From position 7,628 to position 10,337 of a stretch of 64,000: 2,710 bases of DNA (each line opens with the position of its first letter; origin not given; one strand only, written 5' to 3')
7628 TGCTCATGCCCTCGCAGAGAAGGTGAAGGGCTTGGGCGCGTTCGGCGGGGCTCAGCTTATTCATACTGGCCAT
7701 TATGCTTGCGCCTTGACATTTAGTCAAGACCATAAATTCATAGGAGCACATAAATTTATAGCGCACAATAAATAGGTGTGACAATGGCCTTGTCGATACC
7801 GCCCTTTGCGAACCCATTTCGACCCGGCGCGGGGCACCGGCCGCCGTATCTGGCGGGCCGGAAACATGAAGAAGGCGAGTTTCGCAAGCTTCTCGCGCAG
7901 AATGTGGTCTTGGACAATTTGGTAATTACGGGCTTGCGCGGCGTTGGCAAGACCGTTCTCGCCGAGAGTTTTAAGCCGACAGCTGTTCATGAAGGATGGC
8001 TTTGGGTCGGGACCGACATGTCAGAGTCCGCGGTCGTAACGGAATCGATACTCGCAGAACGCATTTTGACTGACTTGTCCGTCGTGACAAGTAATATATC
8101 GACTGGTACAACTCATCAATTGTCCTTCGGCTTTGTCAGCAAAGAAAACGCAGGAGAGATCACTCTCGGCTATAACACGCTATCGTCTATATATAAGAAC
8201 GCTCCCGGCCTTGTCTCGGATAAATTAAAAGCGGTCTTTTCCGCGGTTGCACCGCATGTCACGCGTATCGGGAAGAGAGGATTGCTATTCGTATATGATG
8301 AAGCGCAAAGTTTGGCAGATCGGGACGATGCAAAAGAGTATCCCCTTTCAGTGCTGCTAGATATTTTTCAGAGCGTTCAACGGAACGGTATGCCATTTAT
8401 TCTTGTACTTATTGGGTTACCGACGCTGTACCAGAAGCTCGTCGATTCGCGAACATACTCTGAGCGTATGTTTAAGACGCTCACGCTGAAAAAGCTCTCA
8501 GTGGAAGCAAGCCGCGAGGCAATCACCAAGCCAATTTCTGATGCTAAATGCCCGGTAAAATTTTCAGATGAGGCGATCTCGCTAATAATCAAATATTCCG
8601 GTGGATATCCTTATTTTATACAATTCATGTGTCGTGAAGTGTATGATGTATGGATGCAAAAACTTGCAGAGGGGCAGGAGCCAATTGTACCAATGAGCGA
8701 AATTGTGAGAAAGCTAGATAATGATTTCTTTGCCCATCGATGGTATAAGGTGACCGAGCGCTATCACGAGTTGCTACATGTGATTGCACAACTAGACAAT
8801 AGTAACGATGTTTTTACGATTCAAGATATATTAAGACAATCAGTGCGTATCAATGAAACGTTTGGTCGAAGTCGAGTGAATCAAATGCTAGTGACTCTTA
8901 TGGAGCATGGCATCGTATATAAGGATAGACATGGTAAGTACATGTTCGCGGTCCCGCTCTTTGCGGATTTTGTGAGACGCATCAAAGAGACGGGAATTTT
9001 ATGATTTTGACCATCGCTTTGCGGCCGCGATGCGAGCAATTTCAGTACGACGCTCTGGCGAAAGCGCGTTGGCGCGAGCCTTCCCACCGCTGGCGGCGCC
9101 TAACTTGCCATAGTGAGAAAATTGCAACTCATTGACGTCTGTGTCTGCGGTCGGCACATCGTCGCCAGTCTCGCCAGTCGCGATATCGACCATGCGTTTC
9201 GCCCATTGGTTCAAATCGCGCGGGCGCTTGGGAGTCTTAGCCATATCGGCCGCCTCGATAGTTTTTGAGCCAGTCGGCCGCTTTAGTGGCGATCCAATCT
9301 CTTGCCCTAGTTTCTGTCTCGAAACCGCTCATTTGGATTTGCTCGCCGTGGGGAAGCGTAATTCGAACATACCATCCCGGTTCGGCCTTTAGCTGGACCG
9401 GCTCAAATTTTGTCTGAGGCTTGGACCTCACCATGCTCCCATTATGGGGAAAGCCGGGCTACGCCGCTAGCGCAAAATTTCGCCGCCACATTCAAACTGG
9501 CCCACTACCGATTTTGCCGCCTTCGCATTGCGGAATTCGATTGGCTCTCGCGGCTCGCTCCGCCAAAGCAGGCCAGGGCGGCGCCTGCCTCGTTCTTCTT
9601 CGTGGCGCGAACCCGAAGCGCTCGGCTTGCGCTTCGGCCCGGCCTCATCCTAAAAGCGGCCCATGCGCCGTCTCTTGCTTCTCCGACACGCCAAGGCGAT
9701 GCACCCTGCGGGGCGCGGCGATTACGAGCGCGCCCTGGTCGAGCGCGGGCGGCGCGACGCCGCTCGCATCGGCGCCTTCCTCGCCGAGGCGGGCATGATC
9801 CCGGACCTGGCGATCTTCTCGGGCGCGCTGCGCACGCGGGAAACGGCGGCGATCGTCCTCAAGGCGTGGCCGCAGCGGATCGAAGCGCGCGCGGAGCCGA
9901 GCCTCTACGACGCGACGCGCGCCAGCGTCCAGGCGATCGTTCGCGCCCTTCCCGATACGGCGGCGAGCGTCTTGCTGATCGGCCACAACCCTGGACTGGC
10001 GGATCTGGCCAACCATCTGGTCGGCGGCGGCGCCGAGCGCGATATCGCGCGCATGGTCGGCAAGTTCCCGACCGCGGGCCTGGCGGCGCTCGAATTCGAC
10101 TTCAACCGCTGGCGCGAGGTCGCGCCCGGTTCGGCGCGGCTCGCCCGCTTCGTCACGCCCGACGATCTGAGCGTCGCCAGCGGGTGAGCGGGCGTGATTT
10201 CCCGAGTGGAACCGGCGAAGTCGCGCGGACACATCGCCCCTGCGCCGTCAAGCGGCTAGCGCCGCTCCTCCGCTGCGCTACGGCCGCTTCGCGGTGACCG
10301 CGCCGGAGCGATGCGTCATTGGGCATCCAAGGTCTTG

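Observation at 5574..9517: Intact 3.9-kb IS1-family element with four passenger genes, perfect IRs and an 8-bp TSD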

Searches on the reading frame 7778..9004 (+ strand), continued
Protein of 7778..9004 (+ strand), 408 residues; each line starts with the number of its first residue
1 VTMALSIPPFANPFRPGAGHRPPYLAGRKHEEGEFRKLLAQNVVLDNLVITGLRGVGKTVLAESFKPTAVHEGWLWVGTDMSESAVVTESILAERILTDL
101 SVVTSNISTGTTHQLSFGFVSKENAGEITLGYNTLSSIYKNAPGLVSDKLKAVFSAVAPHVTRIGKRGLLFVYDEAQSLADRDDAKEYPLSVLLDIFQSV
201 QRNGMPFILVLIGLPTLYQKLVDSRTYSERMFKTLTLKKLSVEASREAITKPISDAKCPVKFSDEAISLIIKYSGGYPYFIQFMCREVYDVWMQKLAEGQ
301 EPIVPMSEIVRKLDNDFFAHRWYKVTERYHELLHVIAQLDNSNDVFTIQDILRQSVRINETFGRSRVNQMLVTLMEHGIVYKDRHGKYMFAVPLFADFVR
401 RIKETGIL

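Call 86: search_protein_families(library=phrogs, proteins=[L046:3424-3882:+, L046:3945-4679:+, L046:6833-7300:+, L046:7269-7907:+, L046:8426-9853:+, L041:2337-3545:-, L041:3545-4630:-, L041:6816-7280:-, L041:7434-9389:-, L041:9668-11032:-], max_evalue=0.00001)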
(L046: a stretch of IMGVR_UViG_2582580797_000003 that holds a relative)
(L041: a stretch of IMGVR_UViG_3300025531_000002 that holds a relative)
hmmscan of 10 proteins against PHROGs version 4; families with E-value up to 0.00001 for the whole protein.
L046:3424-3882:+ (152 aa): 1 family
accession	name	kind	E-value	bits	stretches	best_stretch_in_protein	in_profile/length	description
phrog_1770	-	DNA, RNA and nucleotide metabolism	2.7e-27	96.7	1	1-149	2-127/158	Holliday junction resolvase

L046:3945-4679:+ (244 aa): 3 families
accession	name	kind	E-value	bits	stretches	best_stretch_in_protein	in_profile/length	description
phrog_6172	-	unknown function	7.3e-141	468.9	1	1-243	1-247/250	-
phrog_14965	-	unknown function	6.1e-10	40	1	107-222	63-169/200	-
phrog_25592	-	unknown function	1.7e-09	38.6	1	100-241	92-227/229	-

L046:6833-7300:+ (155 aa): 2 families
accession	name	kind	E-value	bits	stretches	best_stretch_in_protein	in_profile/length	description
phrog_503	-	unknown function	2.4e-61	206.7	1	1-155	1-144/144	-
phrog_12476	-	unknown function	5.1e-25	88.2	1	61-155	2-85/85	-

L046:7269-7907:+ (212 aa): 2 families
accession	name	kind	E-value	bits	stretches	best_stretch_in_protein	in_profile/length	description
phrog_513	-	integration and excision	5.8e-105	350.3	1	3-212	2-206/208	transposase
phrog_18648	-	unknown function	3.8e-53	178.6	1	126-212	1-87/87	-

L046:8426-9853:+ (475 aa): 7 families
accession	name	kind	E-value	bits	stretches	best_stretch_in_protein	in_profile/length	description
phrog_38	-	head and packaging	2.3e-122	411.1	1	8-465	266-708/760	terminase large subunit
phrog_4758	-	head and packaging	1.5e-89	300.5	1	2-254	3-241/243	terminase large subunit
phrog_12171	-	head and packaging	1e-65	219.7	1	366-475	1-110/110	terminase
phrog_979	-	head and packaging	1.7e-47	163.5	1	289-462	412-601/642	terminase large subunit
phrog_30251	-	head and packaging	6.9e-22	78.5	1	30-259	30-250/799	terminase large subunit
phrog_9453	-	head and packaging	1.2e-20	75.1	1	289-462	9-212/233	terminase large subunit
phrog_5573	-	head and packaging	2.1e-20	74.2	1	239-463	10-237/250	terminase large subunit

L041:2337-3545:- (402 aa): 4 families
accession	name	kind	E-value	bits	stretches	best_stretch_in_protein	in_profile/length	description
phrog_10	-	head and packaging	4.3e-69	235.3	1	2-401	263-637/752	major head protein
phrog_15928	-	head and packaging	2.9e-27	96.8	1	203-400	2-180/185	major head protein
phrog_17162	-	unknown function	3.4e-14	53.8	1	319-401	3-84/85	-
phrog_617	-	head and packaging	4.6e-11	43.3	1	193-396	424-620/626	major head protein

L041:3545-4630:- (361 aa): 8 families
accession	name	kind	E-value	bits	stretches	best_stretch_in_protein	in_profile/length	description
phrog_80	-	head and packaging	1.8e-47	163.9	1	3-205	205-409/607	head maturation protease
phrog_3244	-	head and packaging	7.6e-21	76.1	1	10-282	11-286/326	head maturation protease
phrog_3270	-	head and packaging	3.1e-18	66.7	1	28-171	3-140/603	head maturation protease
phrog_617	-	head and packaging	6.9e-16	59.2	1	60-310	56-261/626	major head protein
phrog_9644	-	head and packaging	4.9e-15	56.7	1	15-174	145-320/341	head maturation protease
phrog_2263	-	head and packaging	1.4e-09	38.4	1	24-253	33-202/551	major head protein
phrog_13042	-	head and packaging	1.2e-06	28.9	1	45-155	48-171/386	major head protein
phrog_36211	-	head and packaging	2.9e-06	27.6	1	40-186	36-192/378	head maturation protease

L041:6816-7280:- (154 aa): 2 families
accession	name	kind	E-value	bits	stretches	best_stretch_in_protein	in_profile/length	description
phrog_11791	-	unknown function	4.5e-10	40.3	1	6-152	10-164/173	-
phrog_6315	-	unknown function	5.2e-06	27.4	1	27-153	25-146/152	-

L041:7434-9389:- (651 aa): 8 families
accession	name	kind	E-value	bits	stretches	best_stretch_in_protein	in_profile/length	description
phrog_2662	-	head and packaging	1.2e-93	316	1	20-650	51-709/717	portal protein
phrog_12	-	head and packaging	3.6e-61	209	1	24-644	79-624/646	portal protein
phrog_2468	-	head and packaging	2.2e-30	107.2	1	402-650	14-273/303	head morphogenesis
phrog_5929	-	head and packaging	6.6e-17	62.6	1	190-353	5-165/228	portal protein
phrog_595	-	head and packaging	4.3e-10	40.5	1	531-647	191-295/513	head maturation protease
phrog_324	-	head and packaging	7.7e-08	32.8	1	532-647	209-315/624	head morphogenesis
phrog_2271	-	head and packaging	3.4e-07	29.4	1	40-318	55-335/859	portal protein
phrog_859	-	head and packaging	1.3e-06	28.2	1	559-648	198-288/807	portal protein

L041:9668-11032:- (454 aa): 5 families
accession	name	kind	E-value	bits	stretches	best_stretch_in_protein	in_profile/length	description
phrog_38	-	head and packaging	1.2e-111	375.7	1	5-450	262-708/760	terminase large subunit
phrog_4758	-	head and packaging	5.6e-70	236.4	1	9-240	15-241/243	terminase large subunit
phrog_5573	-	head and packaging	1.5e-48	166.4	1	224-448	9-237/250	terminase large subunit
phrog_30251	-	head and packaging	1.5e-15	57.5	1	36-272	40-278/799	terminase large subunit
phrog_979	-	head and packaging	7.9e-08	32.4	1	275-445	412-599/642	terminase large subunit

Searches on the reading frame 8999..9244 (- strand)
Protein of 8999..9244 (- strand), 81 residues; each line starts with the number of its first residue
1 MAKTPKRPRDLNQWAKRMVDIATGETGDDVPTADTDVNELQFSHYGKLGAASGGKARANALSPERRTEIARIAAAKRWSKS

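Call 5: search_protein_families(library=pfam, proteins=[window:8999-9244:-], max_evalue=0.1)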
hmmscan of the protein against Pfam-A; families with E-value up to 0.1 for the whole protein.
window:8999-9244:- (81 aa): 0 families

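Call 6: search_protein_families(library=ncbifam, proteins=[window:8999-9244:-], max_evalue=0.1)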
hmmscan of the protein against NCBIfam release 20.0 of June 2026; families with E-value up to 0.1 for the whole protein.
window:8999-9244:- (81 aa): 0 families

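Call 10: search_protein_families(library=padloc, proteins=[window:8999-9244:-], max_evalue=0.1)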
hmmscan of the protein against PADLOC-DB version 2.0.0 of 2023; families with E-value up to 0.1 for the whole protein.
window:8999-9244:- (81 aa): 0 families

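Call 11: search_protein_families(library=phrogs, proteins=[window:8999-9244:-], max_evalue=0.1)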
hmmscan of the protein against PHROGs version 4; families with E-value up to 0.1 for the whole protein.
window:8999-9244:- (81 aa): 1 family
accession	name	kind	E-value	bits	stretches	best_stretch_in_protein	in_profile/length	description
phrog_2384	-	unknown function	5.2e-06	27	1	49-80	7-38/338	-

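Call 107: search_solved_structures(query=window:9002-9244:-, max_evalue=10)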
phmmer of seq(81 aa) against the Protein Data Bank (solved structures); distinct sequences matched with E-value up to 10: 2.
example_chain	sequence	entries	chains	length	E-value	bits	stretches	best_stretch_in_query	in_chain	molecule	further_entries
4l1m_A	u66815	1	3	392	1.2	13.1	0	13-53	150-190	E3 ubiquitin-protein ligase HERC2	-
3mpo_A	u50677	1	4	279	1.5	12.8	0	19-54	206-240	Predicted hydrolase of the HAD superfamily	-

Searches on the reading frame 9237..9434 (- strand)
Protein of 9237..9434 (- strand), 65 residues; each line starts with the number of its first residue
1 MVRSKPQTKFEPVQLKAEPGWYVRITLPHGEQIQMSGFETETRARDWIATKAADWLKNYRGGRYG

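Call 5: search_protein_families(library=pfam, proteins=[window:9237-9434:-], max_evalue=0.1)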
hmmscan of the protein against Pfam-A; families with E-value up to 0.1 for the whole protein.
window:9237-9434:- (65 aa): 1 family
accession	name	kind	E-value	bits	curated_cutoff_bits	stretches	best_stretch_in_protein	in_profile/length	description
PF15580.11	Imm53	-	0.037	14.2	25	1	18-54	29-68/92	Immunity protein 53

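Call 6: search_protein_families(library=ncbifam, proteins=[window:9237-9434:-], max_evalue=0.1)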
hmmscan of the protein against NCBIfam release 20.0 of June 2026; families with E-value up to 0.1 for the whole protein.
window:9237-9434:- (65 aa): 0 families

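Call 10: search_protein_families(library=padloc, proteins=[window:9237-9434:-], max_evalue=0.1)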
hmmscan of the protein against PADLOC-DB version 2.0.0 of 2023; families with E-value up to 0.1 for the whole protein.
window:9237-9434:- (65 aa): 0 families

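Call 11: search_protein_families(library=phrogs, proteins=[window:9237-9434:-], max_evalue=0.1)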
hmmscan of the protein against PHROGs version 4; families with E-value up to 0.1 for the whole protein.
window:9237-9434:- (65 aa): 1 family
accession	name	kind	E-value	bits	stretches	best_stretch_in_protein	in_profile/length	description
phrog_29030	-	unknown function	0.045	15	1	32-52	55-75/80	-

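Call 108: search_protein_families(library=pfam, proteins=[window:9240-9434:-], max_evalue=1)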
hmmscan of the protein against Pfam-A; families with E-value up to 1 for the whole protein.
seq(65 aa): 1 family
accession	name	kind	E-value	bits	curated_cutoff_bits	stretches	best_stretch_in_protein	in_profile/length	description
PF15580.11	Imm53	-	0.037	14.2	25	1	18-54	29-68/92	Immunity protein 53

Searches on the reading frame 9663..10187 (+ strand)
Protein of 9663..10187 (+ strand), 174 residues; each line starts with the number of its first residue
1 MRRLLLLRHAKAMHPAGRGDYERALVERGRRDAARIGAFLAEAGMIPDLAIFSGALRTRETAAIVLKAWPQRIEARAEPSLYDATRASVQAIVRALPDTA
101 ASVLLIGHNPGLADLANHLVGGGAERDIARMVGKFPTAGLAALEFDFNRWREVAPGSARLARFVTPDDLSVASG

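Call 15: find_encoding_contigs(protein=window:9663-10187:+, flank=6000, max_places=8)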
Protein window:9663-10187:+ (174 aa): 3 contigs read that carry it; 3 places shown.
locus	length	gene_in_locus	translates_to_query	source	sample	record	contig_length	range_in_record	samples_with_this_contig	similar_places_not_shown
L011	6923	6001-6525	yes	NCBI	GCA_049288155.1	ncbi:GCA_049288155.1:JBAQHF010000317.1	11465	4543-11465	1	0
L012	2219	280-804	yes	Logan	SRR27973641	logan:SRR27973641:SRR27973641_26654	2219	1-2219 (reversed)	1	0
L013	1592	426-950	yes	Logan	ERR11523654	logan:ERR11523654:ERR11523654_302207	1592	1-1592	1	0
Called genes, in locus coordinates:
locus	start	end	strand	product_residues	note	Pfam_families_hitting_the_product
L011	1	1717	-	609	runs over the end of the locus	PF13667:ThiC-associated, PF01964:ThiC_Rad_SAM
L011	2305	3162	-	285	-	-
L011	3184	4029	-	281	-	PF13384:HTH_23 (weak), PF13936:HTH_38 (weak), PF03400:DDE_Tnp_IS1 (faint), PF13610:DDE_Tnp_IS240 (weak)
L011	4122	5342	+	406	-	PF13191:AAA_16 (weak), PF13401:AAA_22 (weak)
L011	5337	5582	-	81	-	-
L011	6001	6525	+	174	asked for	PF00300:His_Phos_1 (weak)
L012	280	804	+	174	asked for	PF00300:His_Phos_1 (weak)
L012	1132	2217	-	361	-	?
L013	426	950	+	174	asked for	PF00300:His_Phos_1 (weak)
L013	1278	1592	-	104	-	?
